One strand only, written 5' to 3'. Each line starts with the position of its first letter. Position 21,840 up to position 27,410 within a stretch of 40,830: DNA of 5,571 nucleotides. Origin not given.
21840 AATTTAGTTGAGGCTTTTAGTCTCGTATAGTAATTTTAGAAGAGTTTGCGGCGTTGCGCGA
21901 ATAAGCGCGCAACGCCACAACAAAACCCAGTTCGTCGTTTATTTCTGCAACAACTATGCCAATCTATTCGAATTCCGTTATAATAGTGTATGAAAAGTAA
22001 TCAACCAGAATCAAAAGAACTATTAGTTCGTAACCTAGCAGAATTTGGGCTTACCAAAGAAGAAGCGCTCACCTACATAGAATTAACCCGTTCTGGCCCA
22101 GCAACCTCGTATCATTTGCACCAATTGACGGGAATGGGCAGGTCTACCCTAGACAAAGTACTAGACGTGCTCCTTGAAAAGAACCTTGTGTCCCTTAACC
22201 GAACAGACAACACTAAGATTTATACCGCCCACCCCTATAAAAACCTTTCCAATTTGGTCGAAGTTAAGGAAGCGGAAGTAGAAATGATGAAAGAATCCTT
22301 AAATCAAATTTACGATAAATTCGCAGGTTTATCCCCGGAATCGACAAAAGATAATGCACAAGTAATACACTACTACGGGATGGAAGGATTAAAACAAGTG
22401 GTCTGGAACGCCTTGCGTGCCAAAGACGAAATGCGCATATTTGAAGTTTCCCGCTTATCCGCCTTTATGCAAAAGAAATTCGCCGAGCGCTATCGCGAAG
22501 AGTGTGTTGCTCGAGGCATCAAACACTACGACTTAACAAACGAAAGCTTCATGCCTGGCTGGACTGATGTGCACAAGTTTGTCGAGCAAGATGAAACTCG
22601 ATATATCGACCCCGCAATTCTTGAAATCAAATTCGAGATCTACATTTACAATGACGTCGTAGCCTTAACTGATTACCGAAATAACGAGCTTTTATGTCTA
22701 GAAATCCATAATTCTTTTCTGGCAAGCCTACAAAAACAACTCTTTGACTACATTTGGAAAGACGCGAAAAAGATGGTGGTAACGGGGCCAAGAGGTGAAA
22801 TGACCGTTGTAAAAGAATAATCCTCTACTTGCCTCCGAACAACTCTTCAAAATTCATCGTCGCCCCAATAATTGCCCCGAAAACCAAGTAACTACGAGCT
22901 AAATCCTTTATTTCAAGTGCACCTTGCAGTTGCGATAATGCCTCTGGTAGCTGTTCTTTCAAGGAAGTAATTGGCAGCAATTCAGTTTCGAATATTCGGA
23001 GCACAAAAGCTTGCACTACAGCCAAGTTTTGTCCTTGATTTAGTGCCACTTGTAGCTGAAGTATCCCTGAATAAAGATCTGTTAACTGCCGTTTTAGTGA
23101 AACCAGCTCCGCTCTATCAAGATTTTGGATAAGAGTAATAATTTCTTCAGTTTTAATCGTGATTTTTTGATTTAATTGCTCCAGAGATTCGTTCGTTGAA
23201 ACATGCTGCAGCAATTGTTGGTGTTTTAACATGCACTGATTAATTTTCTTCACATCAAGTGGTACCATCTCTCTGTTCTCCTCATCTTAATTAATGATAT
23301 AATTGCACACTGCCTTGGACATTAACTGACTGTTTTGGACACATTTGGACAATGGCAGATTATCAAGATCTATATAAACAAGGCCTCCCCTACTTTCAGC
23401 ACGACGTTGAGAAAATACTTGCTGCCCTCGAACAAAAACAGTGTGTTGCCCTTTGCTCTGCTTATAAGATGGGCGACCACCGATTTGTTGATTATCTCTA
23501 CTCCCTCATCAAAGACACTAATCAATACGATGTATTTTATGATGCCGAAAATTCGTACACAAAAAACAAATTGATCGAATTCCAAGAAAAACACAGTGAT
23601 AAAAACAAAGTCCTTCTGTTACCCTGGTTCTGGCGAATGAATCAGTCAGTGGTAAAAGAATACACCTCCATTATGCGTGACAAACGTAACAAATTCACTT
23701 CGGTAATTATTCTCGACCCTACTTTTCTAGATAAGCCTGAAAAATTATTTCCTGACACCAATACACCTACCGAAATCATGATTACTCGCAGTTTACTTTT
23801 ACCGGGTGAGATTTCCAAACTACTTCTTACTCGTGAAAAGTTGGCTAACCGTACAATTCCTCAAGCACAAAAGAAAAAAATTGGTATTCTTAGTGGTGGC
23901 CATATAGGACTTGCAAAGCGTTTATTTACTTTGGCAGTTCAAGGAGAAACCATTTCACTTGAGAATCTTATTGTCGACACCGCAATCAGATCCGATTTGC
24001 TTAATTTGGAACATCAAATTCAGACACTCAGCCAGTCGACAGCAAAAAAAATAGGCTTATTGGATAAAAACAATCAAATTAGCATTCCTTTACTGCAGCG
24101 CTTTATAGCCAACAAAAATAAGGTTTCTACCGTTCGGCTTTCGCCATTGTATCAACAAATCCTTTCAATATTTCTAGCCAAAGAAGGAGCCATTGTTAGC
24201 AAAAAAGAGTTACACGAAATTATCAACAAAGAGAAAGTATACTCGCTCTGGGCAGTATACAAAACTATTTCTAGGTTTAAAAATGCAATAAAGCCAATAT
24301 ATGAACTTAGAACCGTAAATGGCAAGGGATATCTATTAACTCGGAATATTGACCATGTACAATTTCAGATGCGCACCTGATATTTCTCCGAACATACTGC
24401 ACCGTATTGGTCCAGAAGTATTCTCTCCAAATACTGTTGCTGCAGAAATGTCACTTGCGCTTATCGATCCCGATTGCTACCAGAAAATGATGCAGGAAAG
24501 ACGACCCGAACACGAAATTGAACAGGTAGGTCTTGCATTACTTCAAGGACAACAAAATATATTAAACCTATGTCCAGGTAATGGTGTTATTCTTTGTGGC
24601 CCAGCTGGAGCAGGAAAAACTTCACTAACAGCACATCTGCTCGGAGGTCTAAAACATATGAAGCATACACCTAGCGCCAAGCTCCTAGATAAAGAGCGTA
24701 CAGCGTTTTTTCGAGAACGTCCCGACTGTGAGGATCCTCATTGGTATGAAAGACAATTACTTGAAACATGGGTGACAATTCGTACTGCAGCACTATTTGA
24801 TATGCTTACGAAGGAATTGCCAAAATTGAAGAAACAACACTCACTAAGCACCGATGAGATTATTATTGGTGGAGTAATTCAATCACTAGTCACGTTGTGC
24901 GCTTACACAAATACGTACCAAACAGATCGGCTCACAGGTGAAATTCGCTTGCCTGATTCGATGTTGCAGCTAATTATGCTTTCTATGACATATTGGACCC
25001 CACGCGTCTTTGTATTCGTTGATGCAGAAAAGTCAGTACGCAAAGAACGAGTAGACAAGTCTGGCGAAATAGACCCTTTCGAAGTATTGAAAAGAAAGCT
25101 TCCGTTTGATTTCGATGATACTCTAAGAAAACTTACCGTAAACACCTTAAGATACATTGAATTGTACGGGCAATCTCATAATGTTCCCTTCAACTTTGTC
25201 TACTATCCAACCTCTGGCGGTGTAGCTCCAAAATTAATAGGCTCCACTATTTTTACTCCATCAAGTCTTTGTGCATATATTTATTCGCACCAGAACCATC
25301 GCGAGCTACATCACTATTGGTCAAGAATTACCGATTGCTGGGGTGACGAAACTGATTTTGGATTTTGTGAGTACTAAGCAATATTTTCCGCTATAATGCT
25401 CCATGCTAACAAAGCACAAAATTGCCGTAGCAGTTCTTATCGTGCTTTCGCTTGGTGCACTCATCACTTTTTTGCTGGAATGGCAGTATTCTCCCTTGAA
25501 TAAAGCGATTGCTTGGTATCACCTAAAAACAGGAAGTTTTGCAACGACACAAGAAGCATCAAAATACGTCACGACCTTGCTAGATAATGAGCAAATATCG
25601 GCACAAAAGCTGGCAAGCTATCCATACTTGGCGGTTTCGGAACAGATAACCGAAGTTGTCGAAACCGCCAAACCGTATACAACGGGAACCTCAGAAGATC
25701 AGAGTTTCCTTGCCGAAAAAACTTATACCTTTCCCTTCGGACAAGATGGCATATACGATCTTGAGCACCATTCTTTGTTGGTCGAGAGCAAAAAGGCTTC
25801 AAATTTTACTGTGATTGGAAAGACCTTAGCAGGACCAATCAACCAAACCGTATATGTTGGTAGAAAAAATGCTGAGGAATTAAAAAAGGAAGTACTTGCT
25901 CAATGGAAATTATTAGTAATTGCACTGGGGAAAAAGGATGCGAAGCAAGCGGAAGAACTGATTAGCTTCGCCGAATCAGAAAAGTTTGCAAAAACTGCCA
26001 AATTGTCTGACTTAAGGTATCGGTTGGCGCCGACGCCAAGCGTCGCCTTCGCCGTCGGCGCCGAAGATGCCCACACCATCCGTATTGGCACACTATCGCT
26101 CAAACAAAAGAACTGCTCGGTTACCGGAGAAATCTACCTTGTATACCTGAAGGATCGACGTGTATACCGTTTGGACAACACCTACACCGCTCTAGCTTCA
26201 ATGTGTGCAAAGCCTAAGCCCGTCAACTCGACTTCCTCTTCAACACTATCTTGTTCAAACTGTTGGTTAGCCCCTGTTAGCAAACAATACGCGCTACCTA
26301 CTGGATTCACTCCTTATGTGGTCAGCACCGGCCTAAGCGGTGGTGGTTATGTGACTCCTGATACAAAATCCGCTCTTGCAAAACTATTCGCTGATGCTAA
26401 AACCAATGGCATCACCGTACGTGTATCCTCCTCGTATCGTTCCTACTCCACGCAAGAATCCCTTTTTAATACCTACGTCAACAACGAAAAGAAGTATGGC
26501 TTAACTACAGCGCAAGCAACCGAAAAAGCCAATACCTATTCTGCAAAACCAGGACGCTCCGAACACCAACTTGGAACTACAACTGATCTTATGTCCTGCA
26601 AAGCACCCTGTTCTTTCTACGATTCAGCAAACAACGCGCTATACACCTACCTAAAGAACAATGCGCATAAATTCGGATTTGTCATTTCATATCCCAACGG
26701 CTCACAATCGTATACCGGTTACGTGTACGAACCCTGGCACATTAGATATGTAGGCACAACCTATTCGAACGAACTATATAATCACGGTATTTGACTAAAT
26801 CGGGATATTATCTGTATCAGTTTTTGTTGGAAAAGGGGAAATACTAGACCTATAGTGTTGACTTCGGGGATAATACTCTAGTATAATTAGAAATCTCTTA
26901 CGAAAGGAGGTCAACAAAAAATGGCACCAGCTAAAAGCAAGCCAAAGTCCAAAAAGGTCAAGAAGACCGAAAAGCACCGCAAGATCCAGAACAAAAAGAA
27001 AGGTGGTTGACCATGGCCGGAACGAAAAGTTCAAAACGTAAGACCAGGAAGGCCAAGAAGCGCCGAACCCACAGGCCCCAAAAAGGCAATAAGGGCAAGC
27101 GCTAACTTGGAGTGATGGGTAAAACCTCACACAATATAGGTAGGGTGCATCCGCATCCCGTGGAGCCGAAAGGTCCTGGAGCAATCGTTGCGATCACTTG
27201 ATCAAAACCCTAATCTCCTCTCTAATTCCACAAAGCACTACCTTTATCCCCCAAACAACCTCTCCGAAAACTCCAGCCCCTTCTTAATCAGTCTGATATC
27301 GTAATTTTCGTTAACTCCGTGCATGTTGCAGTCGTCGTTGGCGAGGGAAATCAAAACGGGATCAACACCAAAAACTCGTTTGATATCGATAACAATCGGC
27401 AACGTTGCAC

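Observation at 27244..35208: Eight translationally coupled genes mixing an aaRS-like core, an ATP-grasp-like orphan, a Tmk-like kinase, SDR, HD, Amidohydro_2 and M20 peptidase: candidate undescribed small-molecule pathway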

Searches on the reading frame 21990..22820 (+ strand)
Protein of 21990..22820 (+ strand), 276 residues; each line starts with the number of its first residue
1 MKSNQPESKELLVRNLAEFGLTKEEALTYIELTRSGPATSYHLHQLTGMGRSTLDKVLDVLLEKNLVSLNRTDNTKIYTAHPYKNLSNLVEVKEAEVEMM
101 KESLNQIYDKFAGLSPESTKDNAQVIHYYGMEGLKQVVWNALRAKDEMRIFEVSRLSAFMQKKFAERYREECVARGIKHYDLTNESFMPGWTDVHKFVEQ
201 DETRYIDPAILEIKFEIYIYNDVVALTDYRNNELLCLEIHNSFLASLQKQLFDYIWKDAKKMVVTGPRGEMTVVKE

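Call 69: search_protein_families(library=pfam, proteins=[window:21990-22820:+], max_evalue=0.0001)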
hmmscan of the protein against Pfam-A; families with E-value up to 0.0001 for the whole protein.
window:21990-22820:+ (276 aa): 1 family
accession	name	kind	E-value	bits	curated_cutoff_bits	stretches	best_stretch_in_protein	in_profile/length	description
PF01978.25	TrmB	-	2.5e-09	37.3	25.6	1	16-83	1-67/68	Sugar-specific transcriptional regulator TrmB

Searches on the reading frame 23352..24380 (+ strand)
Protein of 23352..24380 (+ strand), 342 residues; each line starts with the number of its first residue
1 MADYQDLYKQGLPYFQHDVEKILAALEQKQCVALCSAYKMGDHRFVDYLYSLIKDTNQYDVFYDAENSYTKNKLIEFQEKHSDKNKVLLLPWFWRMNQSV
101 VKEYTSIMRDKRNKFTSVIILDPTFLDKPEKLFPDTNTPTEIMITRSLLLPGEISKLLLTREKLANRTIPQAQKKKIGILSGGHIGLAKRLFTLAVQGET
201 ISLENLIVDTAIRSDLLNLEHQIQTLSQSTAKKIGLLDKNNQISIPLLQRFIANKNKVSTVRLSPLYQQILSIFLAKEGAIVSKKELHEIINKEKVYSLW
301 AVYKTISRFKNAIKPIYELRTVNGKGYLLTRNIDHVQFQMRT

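Call 69: search_protein_families(library=pfam, proteins=[window:23352-24380:+], max_evalue=0.0001)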
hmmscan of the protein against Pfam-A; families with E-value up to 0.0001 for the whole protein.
window:23352-24380:+ (342 aa): 1 family
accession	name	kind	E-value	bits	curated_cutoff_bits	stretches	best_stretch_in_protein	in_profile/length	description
PF00486.34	Trans_reg_C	-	9.1e-05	22.9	26.2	0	260-329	3-77/77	Transcriptional regulatory protein, C terminal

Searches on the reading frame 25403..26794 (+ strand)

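Call 69: search_protein_families(library=pfam, proteins=[window:25403-26794:+], max_evalue=0.0001)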
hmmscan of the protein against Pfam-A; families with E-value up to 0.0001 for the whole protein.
window:25403-26794:+ (463 aa): 1 family
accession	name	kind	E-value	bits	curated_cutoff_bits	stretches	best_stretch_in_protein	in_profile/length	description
PF02557.22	VanY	-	2.5e-36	124.8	25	1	316-451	3-131/132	D-alanyl-D-alanine carboxypeptidase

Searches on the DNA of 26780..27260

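Call 75: search_rna_families(source=window, start=26780, end=27260, threshold=evalue, max_evalue=1)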
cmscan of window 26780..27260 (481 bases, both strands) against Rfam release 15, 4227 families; matches with E-value up to 1: 0.
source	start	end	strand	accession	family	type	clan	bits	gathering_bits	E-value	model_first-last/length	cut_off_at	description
